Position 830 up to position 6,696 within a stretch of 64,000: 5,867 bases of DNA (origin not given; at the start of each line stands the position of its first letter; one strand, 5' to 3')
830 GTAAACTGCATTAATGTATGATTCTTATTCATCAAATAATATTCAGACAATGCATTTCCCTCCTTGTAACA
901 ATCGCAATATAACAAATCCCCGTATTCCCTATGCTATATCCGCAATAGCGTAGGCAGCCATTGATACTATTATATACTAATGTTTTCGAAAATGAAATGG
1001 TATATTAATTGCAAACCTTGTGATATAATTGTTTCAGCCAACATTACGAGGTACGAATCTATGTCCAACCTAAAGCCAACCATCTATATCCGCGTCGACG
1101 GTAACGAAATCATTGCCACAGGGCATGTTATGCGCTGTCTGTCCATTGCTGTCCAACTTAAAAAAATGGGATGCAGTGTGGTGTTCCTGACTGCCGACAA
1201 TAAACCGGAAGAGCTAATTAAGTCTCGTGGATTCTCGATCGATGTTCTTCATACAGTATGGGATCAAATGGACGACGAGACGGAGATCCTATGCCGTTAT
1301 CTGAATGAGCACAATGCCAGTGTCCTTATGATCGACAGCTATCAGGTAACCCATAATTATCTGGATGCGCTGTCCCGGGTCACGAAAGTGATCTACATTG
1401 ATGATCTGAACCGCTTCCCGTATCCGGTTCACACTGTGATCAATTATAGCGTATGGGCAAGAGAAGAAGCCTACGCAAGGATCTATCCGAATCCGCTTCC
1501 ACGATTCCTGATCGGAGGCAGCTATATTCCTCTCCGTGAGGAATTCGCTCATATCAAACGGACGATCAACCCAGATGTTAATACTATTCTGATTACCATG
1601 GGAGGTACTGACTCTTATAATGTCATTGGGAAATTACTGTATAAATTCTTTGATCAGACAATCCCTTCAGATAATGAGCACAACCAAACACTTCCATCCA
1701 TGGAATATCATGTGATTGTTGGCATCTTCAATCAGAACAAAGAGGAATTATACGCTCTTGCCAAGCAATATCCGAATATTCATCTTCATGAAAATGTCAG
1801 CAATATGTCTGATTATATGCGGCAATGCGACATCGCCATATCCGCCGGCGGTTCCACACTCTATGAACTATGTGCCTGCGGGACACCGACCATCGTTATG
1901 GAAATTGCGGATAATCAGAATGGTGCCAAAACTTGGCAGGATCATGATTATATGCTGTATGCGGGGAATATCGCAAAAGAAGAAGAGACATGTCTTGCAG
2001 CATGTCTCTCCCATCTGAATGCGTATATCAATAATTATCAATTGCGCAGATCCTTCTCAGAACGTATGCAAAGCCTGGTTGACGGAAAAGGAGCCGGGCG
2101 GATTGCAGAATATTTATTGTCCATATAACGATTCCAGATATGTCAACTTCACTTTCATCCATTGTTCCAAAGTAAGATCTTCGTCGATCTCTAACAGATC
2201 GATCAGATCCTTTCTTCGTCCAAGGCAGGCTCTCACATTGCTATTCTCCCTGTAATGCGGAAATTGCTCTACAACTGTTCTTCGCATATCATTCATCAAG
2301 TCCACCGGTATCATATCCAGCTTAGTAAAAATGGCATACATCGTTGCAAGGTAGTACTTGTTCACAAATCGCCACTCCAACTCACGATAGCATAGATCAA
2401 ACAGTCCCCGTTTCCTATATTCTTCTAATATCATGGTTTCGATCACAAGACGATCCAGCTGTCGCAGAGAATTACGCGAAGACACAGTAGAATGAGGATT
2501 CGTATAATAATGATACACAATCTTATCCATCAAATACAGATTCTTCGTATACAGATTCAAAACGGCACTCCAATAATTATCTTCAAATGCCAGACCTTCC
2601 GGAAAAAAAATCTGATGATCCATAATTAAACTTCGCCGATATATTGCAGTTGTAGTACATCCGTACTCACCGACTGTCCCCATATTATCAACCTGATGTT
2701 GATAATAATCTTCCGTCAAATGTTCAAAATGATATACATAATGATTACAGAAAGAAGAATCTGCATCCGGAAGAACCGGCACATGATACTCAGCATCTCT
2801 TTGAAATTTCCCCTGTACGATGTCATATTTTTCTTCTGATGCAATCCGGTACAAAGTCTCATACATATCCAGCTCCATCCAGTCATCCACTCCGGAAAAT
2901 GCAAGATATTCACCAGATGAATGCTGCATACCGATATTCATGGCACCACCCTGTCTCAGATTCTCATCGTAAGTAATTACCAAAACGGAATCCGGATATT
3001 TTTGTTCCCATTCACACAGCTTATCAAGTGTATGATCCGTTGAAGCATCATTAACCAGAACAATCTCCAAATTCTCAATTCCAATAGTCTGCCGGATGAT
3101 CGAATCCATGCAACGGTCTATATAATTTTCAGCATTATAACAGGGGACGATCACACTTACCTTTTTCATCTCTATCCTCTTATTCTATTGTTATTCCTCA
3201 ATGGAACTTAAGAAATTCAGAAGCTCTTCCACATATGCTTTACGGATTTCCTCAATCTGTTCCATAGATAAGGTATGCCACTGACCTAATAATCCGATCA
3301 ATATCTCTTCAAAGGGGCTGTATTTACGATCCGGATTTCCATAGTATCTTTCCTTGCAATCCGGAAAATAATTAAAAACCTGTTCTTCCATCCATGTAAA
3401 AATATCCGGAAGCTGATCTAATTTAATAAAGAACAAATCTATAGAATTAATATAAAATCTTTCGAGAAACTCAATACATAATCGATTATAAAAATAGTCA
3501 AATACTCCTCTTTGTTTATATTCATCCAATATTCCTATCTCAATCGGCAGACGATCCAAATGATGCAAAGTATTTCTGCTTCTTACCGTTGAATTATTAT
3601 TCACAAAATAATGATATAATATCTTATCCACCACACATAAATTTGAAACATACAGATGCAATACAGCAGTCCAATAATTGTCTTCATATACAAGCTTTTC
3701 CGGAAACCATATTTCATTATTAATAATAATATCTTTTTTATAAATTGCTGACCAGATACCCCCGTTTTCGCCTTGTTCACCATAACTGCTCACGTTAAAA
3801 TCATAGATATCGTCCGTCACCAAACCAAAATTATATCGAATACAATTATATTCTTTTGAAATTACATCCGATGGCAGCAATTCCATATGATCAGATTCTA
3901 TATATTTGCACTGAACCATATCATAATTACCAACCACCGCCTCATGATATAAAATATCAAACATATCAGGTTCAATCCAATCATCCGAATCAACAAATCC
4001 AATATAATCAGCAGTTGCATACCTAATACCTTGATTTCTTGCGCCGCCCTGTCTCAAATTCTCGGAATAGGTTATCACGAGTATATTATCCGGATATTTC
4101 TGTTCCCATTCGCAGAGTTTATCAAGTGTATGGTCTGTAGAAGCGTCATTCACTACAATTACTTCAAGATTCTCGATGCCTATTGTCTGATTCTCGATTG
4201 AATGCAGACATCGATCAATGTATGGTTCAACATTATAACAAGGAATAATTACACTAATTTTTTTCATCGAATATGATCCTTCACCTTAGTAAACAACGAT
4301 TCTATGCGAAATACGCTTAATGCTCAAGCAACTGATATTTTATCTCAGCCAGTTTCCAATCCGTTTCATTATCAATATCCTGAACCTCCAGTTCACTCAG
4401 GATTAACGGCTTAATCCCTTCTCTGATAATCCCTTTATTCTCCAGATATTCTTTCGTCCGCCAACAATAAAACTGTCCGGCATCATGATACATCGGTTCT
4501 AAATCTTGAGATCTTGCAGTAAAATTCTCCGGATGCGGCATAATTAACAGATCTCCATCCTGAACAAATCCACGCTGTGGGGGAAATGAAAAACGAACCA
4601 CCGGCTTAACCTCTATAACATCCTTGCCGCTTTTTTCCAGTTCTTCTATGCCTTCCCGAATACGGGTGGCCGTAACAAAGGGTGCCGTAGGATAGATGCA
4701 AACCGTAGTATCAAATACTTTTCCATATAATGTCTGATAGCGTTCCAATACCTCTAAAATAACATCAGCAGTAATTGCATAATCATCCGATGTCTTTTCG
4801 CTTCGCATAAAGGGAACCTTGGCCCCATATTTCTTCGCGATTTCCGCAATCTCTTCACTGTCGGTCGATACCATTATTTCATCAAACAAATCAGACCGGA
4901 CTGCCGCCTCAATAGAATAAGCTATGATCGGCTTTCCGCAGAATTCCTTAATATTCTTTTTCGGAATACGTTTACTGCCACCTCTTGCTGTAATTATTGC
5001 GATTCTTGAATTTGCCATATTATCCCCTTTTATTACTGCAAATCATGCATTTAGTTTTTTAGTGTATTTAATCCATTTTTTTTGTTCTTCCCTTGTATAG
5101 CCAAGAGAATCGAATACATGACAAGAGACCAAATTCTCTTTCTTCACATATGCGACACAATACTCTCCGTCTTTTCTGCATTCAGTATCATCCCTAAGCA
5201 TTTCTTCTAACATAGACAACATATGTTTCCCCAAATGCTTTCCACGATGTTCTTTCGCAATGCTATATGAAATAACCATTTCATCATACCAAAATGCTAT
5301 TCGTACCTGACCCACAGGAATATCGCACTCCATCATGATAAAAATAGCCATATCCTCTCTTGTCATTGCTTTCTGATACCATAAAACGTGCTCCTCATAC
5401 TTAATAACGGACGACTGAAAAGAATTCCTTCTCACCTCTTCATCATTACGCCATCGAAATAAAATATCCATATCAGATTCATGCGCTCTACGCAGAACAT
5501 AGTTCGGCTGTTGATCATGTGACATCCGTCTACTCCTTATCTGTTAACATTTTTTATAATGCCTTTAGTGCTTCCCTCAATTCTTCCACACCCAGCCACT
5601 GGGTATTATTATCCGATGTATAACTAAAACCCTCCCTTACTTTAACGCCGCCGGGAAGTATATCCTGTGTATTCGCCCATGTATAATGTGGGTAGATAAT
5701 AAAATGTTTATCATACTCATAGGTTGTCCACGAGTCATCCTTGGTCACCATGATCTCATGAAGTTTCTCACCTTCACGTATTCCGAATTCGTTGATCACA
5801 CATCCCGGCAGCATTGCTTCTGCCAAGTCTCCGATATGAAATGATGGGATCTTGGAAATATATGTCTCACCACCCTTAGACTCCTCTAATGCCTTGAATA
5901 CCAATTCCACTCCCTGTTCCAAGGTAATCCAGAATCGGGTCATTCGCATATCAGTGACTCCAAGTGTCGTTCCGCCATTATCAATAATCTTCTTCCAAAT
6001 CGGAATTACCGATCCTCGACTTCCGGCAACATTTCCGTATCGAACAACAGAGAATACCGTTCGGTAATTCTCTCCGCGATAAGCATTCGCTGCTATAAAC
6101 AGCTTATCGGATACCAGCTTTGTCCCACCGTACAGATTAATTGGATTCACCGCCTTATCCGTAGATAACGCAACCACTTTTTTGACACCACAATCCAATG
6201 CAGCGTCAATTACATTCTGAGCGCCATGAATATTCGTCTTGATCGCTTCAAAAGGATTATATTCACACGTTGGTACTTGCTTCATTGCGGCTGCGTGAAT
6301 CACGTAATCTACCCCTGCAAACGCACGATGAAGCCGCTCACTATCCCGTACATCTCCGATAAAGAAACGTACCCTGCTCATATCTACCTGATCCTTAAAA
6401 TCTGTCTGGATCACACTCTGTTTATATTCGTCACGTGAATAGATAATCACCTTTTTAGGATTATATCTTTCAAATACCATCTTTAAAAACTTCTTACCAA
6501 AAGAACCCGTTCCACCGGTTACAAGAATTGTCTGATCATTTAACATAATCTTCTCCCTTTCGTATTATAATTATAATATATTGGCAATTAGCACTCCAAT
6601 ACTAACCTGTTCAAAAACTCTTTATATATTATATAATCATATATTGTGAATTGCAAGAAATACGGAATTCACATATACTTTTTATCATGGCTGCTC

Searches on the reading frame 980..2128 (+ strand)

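Call 92: search_protein_families(library=pfam, proteins=[window:980-2128:+], max_evalue=0.001)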
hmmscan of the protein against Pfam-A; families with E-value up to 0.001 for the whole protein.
window:980-2128:+ (382 aa): 4 families
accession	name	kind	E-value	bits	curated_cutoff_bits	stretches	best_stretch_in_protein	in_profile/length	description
PF04101.22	Glyco_tran_28_C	-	1.3e-06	29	22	1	226-307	16-97/166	Glycosyltransferase family 28 C-terminal domain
PF13692.12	Glyco_trans_1_4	-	2.3e-05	25.1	27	1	245-311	37-110/142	Glycosyl transferases group 1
PF00534.26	Glycos_transf_1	-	0.00021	21.3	26.4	1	245-308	51-123/172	Glycosyl transferases group 1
PF02684.21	LpxB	-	0.00044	19.7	22.6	1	242-307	219-286/374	Lipid-A-disaccharide synthetase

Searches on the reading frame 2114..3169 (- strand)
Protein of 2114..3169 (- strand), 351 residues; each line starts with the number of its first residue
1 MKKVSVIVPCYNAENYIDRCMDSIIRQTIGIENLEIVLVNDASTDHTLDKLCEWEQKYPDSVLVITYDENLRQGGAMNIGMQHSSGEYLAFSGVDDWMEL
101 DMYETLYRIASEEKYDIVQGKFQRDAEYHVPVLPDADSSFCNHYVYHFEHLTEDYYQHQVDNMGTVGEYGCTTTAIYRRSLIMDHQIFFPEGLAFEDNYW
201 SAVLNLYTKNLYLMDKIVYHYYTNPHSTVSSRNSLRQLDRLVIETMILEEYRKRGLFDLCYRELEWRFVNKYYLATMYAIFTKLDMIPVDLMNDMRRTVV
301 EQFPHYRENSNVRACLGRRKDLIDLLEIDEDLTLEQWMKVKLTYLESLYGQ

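Call 43: search_protein_families(library=ncbifam, proteins=[window:2114-3169:-], max_evalue=0.00001)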
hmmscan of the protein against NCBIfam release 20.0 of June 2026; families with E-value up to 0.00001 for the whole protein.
window:2114-3169:- (351 aa): 14 families
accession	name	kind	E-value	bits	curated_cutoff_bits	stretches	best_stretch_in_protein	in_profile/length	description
NF007482.0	PRK10073.1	equivalog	7.8e-34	117.2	423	1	2-231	6-224/334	glycosyltransferase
NF053739.1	GlytfEpsEBac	equivalog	4.1e-17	62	450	1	3-104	2-101/265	glycosyltransferase EpsE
NF047683.1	TeichurnBiosyTuaG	equivalog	4e-16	59.4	400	1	3-114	7-115/252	teichuronic acid biosynthesis protein TuaG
TIGR03937.1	PgaC_IcaA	equivalog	4.1e-13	49.1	422.3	1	2-96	45-136/407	poly-beta-1,6-N-acetyl-D-glucosamine synthase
NF041875.1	EPS_EpsD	equivalog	1.2e-12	47.8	370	1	4-132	1-127/325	exopolysaccharide biosynthesis glycosyltransferase EpsD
TIGR03111.1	glyc2_xrt_Gpos1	hypoth_equivalog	1.4e-12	47.1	363.95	1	3-226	50-269/439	TIGR03111 family XrtG-associated glycosyltransferase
NF047588.1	GlcsyltransPgfSStrep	equivalog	1.5e-11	44.1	500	1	3-130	2-129/308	glycosyltransferase PgfS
TIGR03965.1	mycofact_glyco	equivalog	9.9e-09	34.6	280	1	2-93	74-162/467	mycofactocin biosynthesis glycosyltransferase MftF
NF007986.1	PRK10714.1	equivalog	1.2e-08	34.4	529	1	1-122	5-126/316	undecaprenyl-phosphate 4-deoxy-4-formamido-L-arabinose transferase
NF050050.1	ProtGlycPglI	equivalog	1.7e-08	34.2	500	1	1-108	1-106/306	GalNAc(5)-diNAcBac-PP-undecaprenol beta-1,3-glucosyltransferase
TIGR04283.1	glyco_like_mftF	equivalog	2.2e-08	34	182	1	4-117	1-104/221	TIGR04283 family arsenosugar biosynthesis glycosyltransferase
NF045692.1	OglycostaseCruG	equivalog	5.3e-08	32.2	600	1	2-119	41-161/386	2'-O-glycosyltransferase CruG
NF038302.1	EPS_HpsE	equivalog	3.4e-07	29.5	300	1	4-99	3-100/307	hormogonium polysaccharide biosynthesis glycosyltransferase HpsE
NF041394.1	GtaseAglG_Halo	equivalog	8.8e-06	25.2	440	0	3-106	2-103/304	glucosyl-dolichyl phosphate glucuronosyltransferase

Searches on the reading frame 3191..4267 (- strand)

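Call 43: search_protein_families(library=ncbifam, proteins=[window:3191-4267:-], max_evalue=0.00001)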
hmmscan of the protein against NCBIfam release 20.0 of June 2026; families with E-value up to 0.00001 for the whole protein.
window:3191-4267:- (358 aa): 16 families
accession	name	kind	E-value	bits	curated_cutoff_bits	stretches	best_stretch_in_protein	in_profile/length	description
NF007482.0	PRK10073.1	equivalog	2.4e-33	115.6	423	2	2-121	6-121/334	glycosyltransferase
NF047683.1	TeichurnBiosyTuaG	equivalog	1.8e-17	63.8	400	1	3-103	7-104/252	teichuronic acid biosynthesis protein TuaG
NF041875.1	EPS_EpsD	equivalog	8e-17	61.6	370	1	4-102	1-96/325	exopolysaccharide biosynthesis glycosyltransferase EpsD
NF053739.1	GlytfEpsEBac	equivalog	3.1e-15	55.9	450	1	3-97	2-94/265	glycosyltransferase EpsE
TIGR03937.1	PgaC_IcaA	equivalog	1.8e-14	53.6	422.3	1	2-105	45-145/407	poly-beta-1,6-N-acetyl-D-glucosamine synthase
TIGR03965.1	mycofact_glyco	equivalog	4.6e-13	48.8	280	1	2-97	74-166/467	mycofactocin biosynthesis glycosyltransferase MftF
NF038302.1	EPS_HpsE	equivalog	6.8e-13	48.2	300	1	3-101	2-102/307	hormogonium polysaccharide biosynthesis glycosyltransferase HpsE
TIGR03111.1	glyc2_xrt_Gpos1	hypoth_equivalog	3e-12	46.1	363.95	1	3-102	50-148/439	TIGR03111 family XrtG-associated glycosyltransferase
NF050050.1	ProtGlycPglI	equivalog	1.8e-11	44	500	1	1-125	1-123/306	GalNAc(5)-diNAcBac-PP-undecaprenol beta-1,3-glucosyltransferase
NF047588.1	GlcsyltransPgfSStrep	equivalog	3.2e-10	39.7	500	1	3-121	2-120/308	glycosyltransferase PgfS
TIGR04242.1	nodulat_NodC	equivalog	3.9e-09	36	550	1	3-107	49-153/395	chitooligosaccharide synthase NodC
TIGR04283.1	glyco_like_mftF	equivalog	1.3e-07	31.4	182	1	4-106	1-93/221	TIGR04283 family arsenosugar biosynthesis glycosyltransferase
NF041394.1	GtaseAglG_Halo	equivalog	1e-06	28.3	440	1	3-102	2-99/304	glucosyl-dolichyl phosphate glucuronosyltransferase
NF007986.1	PRK10714.1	equivalog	1.6e-06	27.4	529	1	1-119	5-123/316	undecaprenyl-phosphate 4-deoxy-4-formamido-L-arabinose transferase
NF038299.1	EPS_HpsN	equivalog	2.1e-06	26.9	425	1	3-103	2-99/317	hormogonium polysaccharide biosynthesis glycosyltransferase HpsN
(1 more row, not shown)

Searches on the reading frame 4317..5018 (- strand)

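Call 9: search_protein_families(library=pfam, proteins=[window:4317-5018:-], max_evalue=0.001)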
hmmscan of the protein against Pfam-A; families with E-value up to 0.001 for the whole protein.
window:4317-5018:- (233 aa): 2 families
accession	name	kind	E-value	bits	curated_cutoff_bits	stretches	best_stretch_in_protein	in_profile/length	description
PF02348.25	CTP_transf_3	-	1.3e-28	100.7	22.6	1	6-134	1-121/217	Cytidylyltransferase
PF12804.13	NTP_transf_3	-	0.00077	20.1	27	0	8-76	2-68/160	MobA-like NTP transferase domain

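Call 43: search_protein_families(library=ncbifam, proteins=[window:4317-5018:-], max_evalue=0.00001)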
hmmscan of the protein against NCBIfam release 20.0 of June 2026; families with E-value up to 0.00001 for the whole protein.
window:4317-5018:- (233 aa): 6 families
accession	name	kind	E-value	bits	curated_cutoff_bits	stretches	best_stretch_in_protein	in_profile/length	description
TIGR03584.1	PseF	equivalog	9.1e-83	277.3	205.7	1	6-229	1-221/222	pseudaminic acid cytidylyltransferase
NF003952.0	PRK05450.1-5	subfamily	3.5e-15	55.8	193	1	6-132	4-121/250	3-deoxy-manno-octulosonate cytidylyltransferase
NF009905.0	PRK13368.1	subfamily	4.6e-13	49.1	255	1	6-130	4-117/243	3-deoxy-manno-octulosonate cytidylyltransferase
NF003950.0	PRK05450.1-3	subfamily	3.7e-12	46.1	234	1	5-131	3-121/248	3-deoxy-manno-octulosonate cytidylyltransferase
NF003948.0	PRK05450.1-1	equivalog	1.1e-11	44.4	281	1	4-135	5-128/248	3-deoxy-manno-octulosonate cytidylyltransferase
TIGR00466.1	kdsB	equivalog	7.1e-11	42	155.2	1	6-93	4-85/241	3-deoxy-manno-octulosonate cytidylyltransferase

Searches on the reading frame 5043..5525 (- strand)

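Call 9: search_protein_families(library=pfam, proteins=[window:5043-5525:-], max_evalue=0.001)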
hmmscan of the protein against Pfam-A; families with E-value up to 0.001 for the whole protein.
window:5043-5525:- (160 aa): 5 families
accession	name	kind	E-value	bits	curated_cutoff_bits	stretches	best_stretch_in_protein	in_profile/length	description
PF13302.13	Acetyltransf_3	-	1.3e-10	42.5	25.4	1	10-143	3-137/138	Acetyltransferase (GNAT) domain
PF00583.31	Acetyltransf_1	-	1.3e-07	32.3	20.7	1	44-143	17-116/116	Acetyltransferase (GNAT) family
PF13420.13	Acetyltransf_4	-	0.00016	22.1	24.3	1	11-151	1-142/155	Acetyltransferase (GNAT) domain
PF08445.16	FR47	-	0.00019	21.8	22.1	1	89-152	29-86/86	FR47-like protein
PF13508.13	Acetyltransf_7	-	0.00031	21.5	27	1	61-144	5-83/84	Acetyltransferase (GNAT) domain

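Call 43: search_protein_families(library=ncbifam, proteins=[window:5043-5525:-], max_evalue=0.00001)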
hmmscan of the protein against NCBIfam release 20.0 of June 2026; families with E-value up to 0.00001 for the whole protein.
window:5043-5525:- (160 aa): 1 family
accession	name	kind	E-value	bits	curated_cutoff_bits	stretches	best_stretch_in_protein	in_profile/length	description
TIGR03585.1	PseH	equivalog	5.2e-10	39.6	93.1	1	15-148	7-138/156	UDP-4-amino-4,6-dideoxy-N-acetyl-beta-L-altrosamine N-acetyltransferase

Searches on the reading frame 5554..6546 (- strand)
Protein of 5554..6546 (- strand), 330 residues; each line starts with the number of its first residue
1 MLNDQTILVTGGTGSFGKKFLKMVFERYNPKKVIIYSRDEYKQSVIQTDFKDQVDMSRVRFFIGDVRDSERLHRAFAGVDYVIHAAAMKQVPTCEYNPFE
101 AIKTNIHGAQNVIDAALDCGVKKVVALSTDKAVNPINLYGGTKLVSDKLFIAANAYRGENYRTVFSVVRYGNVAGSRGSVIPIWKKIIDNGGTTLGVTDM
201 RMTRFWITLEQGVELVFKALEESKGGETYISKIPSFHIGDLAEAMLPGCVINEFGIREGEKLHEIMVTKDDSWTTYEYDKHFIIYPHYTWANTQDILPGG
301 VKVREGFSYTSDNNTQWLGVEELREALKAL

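Call 9: search_protein_families(library=pfam, proteins=[window:5554-6546:-], max_evalue=0.001)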
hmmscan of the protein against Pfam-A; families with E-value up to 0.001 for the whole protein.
window:5554-6546:- (330 aa): 10 families
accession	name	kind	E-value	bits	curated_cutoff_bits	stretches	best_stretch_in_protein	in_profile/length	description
PF02719.21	Polysacc_synt_2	-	5.4e-102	341.4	20.2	1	7-284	1-291/293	Polysaccharide biosynthesis protein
PF01370.27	Epimerase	-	6.2e-25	88.4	20.9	1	7-228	1-236/240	NAD dependent epimerase/dehydratase family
PF01073.25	3Beta_HSD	-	8.4e-18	64.8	22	1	8-135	1-122/280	3-beta hydroxysteroid dehydrogenase/isomerase family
PF16363.11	GDP_Man_Dehyd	-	1.4e-17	64.6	27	1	8-272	1-287/332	GDP-mannose 4,6 dehydratase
PF04321.23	RmlD_sub_bind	-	1.5e-09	37.8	27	1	6-131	2-103/287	RmlD substrate binding domain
PF13460.12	NAD_binding_10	-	2.4e-09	37.8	27.2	1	11-133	1-102/184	NAD(P)H-binding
PF05368.20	NmrA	-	5.7e-09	36.4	27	1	4-125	2-103/298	NmrA-like family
PF07993.18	NAD_binding_4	-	1.5e-08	34.6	20.1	1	9-136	1-143/258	Male sterility protein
PF08659.16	KR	-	6.6e-05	23.3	22.6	1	6-95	2-98/180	KR domain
PF00106.31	adh_short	-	0.00059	19.8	26.6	1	5-119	1-122/195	short chain dehydrogenase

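Call 43: search_protein_families(library=ncbifam, proteins=[window:5554-6546:-], max_evalue=0.00001)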
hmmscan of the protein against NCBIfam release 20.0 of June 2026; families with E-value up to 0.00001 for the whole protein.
window:5554-6546:- (330 aa): 17 families
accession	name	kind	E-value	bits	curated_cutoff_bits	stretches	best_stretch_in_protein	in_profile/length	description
TIGR03589.1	PseB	equivalog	5.5e-155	515.2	407.75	1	1-326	1-323/324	UDP-N-acetylglucosamine 4,6-dehydratase (inverting)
TIGR04130.1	FnlA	equivalog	2.8e-72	243.4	730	1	1-327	1-325/337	UDP-N-acetylglucosamine 4,6-dehydratase/5-epimerase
TIGR04180.1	EDH_00030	hypoth_equivalog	3e-17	62.6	475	1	7-131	1-123/297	NAD-dependent 4,6-dehydratase LegB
TIGR01179.1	galE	equivalog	1.9e-15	56.5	262.3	1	7-177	2-180/332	UDP-glucose 4-epimerase GalE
NF041293.1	G6PDh_Azf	equivalog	2.1e-13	50.3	400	1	4-135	2-121/252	NAD-dependent glucose-6-phosphate dehydrogenase Azf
TIGR01181.1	dTDP_gluc_dehyt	equivalog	2.4e-13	49.9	365.1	1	7-132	2-128/321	dTDP-glucose 4,6-dehydratase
TIGR03466.1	HpnA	hypoth_equivalog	1.1e-12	47.5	367.65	1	6-131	2-115/327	hopanoid-associated sugar epimerase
NF042422.1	oxyalk_red_OleD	equivalog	7.2e-11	42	580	1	7-131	3-112/329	2-alkyl-3-oxoalkanoate reductase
TIGR01214.1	rmlD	equivalog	3.8e-10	39.3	224.05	1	6-146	1-131/285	dTDP-4-dehydrorhamnose reductase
TIGR02622.1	CDP_4_6_dhtase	equivalog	3.7e-09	36.2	278.45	1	3-133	3-133/352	CDP-glucose 4,6-dehydratase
NF052578.1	StrlDmthSdmBMthl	equivalog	1.1e-08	35.2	600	1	6-134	2-118/328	sterol demethylase protein SdmB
NF007956.0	PRK10675.1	subfamily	1.2e-08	34.5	394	1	7-128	3-123/338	UDP-glucose 4-epimerase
NF042423.1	oxyalk_red_Shew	equivalog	1e-07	31.3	580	1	5-130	9-119/331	2-alkyl-3-oxoalkanoate reductase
NF011728.1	PRK15181.1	equivalog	1.2e-07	31.1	760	1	54-124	66-136/348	Vi polysaccharide biosynthesis UDP-N-acetylglucosaminuronic acid C-4 epimerase TviC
NF005539.0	PRK07201.1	equivalog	2.8e-07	29.6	549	1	7-118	3-114/657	SDR family oxidoreductase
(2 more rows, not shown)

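Call 95: list_cluster_members(proteins=[window:5554-6546:-, window:61630-63177:-, window:49134-49937:-, window:34556-35605:+, window:25818-26909:+, window:32038-33564:+])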
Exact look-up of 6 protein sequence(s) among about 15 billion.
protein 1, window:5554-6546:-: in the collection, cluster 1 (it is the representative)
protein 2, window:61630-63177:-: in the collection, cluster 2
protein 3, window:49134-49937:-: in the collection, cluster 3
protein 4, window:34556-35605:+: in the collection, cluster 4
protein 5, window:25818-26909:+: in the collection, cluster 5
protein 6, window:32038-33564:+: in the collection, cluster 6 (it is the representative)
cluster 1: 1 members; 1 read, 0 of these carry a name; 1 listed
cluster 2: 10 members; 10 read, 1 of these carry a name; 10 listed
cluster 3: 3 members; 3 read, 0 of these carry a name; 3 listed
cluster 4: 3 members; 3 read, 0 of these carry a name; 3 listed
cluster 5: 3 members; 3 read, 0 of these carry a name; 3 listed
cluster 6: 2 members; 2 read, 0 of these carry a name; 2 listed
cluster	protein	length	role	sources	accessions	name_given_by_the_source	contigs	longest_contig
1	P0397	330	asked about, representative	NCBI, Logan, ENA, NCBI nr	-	-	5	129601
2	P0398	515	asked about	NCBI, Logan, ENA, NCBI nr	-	-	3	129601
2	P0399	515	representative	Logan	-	-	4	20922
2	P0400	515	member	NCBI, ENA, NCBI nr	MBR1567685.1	MAG: sodium/solute symporter [Lachnospiraceae bacterium] | sodium/solute symporter [Lachnospiraceae bacterium]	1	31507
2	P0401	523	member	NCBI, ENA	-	-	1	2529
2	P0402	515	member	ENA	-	-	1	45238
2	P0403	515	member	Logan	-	-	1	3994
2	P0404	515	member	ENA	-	-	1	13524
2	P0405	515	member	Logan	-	-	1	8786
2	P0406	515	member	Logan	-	-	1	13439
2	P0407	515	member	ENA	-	-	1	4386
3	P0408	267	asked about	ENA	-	-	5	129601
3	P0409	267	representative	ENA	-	-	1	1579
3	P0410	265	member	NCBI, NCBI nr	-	-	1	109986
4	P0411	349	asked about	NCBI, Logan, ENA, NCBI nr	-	-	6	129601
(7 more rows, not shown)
